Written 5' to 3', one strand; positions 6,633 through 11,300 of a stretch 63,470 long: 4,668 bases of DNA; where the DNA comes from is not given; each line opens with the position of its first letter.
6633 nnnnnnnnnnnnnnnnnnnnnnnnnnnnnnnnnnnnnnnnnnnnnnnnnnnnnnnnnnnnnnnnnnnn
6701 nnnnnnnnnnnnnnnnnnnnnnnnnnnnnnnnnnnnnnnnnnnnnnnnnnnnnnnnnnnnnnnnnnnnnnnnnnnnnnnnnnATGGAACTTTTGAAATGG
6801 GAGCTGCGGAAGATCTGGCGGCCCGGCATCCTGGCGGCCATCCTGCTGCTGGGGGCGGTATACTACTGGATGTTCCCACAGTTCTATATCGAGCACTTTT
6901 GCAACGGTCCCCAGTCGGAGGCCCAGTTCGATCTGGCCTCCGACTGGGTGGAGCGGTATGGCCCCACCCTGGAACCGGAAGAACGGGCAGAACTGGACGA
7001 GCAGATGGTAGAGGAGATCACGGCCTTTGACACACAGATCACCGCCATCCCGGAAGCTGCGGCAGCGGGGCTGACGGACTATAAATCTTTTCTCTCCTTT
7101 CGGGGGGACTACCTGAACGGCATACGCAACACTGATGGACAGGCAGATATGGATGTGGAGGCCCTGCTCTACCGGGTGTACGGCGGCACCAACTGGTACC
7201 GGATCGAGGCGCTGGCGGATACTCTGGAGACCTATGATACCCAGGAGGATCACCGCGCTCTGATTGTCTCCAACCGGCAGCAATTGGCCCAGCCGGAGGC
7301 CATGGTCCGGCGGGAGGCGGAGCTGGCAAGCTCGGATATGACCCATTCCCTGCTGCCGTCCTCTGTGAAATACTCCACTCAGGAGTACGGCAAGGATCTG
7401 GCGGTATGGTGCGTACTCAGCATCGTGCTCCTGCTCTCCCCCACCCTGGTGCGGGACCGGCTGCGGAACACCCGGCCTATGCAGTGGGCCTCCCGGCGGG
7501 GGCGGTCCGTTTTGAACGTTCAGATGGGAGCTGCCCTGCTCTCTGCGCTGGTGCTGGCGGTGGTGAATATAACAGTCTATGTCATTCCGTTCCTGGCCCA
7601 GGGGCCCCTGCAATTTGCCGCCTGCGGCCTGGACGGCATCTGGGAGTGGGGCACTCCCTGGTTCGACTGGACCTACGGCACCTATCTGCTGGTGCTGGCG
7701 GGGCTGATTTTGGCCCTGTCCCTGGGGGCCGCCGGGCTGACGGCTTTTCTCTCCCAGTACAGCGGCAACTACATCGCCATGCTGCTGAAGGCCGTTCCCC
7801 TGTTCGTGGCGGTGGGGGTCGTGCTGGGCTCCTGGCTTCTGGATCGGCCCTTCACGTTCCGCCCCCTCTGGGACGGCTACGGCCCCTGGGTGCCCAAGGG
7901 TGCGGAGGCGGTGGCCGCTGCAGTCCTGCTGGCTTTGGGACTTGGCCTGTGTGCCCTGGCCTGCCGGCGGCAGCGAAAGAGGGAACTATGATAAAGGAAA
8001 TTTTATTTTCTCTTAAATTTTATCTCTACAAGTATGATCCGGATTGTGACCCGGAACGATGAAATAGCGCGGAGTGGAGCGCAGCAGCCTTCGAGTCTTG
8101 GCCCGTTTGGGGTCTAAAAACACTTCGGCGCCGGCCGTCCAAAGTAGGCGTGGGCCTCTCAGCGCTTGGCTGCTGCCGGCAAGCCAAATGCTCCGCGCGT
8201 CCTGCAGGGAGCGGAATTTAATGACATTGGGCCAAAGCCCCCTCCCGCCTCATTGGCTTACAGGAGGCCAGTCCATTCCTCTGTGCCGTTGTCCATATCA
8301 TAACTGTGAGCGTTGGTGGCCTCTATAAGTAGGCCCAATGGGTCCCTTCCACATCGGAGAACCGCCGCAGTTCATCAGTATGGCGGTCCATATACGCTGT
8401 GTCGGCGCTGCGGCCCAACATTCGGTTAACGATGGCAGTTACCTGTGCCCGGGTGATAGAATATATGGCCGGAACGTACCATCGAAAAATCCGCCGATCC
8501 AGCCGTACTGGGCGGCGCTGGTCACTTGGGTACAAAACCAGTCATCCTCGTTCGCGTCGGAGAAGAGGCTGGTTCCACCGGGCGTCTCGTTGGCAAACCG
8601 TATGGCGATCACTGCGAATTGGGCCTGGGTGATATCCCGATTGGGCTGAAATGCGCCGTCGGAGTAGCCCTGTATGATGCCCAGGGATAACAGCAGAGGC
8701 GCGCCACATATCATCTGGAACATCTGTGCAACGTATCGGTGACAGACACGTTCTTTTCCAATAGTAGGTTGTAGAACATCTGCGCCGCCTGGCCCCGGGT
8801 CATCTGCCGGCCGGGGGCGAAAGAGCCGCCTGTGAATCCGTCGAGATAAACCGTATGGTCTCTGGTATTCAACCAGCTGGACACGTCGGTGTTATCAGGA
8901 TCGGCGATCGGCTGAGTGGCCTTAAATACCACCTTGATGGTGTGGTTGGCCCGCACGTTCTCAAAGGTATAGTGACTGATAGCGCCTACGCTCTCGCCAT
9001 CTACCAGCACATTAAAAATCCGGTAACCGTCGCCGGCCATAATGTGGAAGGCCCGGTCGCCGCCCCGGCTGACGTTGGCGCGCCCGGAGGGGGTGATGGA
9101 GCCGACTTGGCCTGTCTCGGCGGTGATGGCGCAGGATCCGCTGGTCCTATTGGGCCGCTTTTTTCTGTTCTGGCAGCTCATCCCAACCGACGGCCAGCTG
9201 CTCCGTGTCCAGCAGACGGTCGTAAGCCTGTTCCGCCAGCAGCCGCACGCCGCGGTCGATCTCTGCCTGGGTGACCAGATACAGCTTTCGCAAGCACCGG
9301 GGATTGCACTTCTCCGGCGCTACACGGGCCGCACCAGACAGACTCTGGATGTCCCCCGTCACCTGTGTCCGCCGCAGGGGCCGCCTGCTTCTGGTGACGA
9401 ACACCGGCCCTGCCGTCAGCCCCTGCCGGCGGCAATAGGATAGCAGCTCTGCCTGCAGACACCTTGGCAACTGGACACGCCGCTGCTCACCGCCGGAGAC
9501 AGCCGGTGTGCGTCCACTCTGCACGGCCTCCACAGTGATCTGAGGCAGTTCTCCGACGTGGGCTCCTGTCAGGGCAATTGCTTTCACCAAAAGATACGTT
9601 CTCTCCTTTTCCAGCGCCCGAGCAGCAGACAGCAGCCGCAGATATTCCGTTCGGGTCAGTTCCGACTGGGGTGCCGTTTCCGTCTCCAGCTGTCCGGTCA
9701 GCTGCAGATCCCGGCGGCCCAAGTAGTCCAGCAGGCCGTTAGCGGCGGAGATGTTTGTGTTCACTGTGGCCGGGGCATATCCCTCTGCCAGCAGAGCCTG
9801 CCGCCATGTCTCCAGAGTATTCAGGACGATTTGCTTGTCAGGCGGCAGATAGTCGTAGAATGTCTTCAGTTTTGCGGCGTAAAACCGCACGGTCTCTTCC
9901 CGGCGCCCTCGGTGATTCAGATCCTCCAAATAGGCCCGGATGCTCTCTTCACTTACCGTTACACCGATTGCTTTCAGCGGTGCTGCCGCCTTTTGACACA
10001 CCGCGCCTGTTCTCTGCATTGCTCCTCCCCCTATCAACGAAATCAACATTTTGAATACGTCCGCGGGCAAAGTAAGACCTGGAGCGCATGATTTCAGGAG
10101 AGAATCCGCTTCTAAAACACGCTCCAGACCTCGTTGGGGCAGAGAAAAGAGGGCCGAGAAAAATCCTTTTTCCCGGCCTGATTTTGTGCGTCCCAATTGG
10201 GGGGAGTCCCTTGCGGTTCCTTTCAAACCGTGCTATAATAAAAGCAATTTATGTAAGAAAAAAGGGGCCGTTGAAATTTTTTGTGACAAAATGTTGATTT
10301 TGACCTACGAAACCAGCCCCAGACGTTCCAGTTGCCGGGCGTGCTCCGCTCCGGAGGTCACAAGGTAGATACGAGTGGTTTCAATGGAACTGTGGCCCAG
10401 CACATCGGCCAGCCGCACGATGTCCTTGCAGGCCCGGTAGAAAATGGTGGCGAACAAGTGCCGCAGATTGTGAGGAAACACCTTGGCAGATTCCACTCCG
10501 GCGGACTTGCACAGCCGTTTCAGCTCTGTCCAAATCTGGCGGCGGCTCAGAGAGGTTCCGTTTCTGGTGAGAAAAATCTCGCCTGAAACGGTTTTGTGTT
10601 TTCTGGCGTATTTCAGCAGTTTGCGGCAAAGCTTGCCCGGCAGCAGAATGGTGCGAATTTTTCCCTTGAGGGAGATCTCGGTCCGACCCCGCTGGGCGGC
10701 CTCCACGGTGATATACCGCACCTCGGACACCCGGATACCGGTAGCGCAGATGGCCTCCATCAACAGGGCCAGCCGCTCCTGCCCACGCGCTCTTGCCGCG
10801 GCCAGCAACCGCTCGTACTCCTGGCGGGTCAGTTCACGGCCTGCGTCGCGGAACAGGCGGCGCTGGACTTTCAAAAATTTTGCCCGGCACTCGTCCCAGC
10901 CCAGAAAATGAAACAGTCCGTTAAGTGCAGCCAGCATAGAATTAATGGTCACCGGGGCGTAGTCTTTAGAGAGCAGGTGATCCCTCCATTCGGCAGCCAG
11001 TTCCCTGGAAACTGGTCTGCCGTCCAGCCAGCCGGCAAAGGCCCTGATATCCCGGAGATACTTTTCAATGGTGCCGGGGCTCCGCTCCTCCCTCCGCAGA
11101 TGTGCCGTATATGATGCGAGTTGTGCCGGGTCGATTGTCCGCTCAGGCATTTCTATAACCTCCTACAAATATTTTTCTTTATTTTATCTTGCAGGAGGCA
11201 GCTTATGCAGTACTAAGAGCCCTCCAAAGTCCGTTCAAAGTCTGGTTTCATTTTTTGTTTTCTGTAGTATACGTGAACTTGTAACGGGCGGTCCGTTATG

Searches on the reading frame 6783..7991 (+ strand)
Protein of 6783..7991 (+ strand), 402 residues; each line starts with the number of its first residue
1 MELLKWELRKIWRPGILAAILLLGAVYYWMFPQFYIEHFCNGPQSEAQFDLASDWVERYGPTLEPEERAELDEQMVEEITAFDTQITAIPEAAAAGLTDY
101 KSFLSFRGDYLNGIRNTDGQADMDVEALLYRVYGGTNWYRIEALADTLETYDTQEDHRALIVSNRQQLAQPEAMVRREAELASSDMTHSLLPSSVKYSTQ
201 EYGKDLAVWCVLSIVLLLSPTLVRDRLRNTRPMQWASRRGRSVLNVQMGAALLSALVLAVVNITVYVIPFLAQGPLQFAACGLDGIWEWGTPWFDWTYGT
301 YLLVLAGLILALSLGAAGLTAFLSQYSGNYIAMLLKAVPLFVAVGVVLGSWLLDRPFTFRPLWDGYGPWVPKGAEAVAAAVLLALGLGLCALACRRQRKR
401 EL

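Call 8: search_protein_families(library=pfam, proteins=[window:6783-7991:+], max_evalue=0.01)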
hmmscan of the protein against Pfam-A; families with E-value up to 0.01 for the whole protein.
window:6783-7991:+ (402 aa): 1 family
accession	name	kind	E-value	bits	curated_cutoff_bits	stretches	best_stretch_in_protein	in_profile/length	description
PF12698.13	ABC2_membrane_3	-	0.00013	21.7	31.6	1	202-354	164-293/347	ABC-2 family transporter protein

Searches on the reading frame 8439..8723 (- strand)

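Call 82: search_protein_families(library=pfam, proteins=[window:8439-8723:-], max_evalue=0.01)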
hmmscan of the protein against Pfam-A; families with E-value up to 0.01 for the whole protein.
window:8439-8723:- (94 aa): 1 family
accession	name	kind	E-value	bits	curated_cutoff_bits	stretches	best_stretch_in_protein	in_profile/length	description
PF00395.25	SLH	-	1.8e-13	50.7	20.8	1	11-37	18-44/44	S-layer homology domain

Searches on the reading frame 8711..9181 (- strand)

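Call 8: search_protein_families(library=pfam, proteins=[window:8711-9181:-], max_evalue=0.01)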
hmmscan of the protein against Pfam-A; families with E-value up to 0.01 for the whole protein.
window:8711-9181:- (156 aa): 1 family
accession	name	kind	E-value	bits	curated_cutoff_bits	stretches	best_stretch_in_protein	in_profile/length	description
PF00395.25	SLH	-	0.00091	19.6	20.8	1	114-133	25-44/44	S-layer homology domain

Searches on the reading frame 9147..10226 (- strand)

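Call 8: search_protein_families(library=pfam, proteins=[window:9147-10226:-], max_evalue=0.01)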
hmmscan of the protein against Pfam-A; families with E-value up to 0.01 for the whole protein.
window:9147-10226:- (359 aa): 2 families
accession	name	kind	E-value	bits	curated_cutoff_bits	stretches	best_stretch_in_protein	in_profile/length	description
PF02899.23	Phage_int_SAM_1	-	6.7e-07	29.9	22.3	1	96-172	1-82/83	Phage integrase, N-terminal SAM-like domain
PF13495.12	Phage_int_SAM_4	-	0.0043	17.9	27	0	91-128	41-79/85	Phage integrase, N-terminal SAM-like domain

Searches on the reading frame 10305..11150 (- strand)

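Call 7: search_protein_families(library=pfam, proteins=[window:10305-11150:-], max_evalue=0.01)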
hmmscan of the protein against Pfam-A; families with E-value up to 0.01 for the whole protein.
window:10305-11150:- (281 aa): 3 families
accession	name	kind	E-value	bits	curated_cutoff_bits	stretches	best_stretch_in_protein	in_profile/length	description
PF00589.27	Phage_integrase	-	5.4e-26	91.8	27.1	1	107-263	3-166/172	Phage integrase family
PF02899.23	Phage_int_SAM_1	-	6.1e-11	42.9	22.3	1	12-85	2-81/83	Phage integrase, N-terminal SAM-like domain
PF13495.12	Phage_int_SAM_4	-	0.0016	19.3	27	1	14-80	5-75/85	Phage integrase, N-terminal SAM-like domain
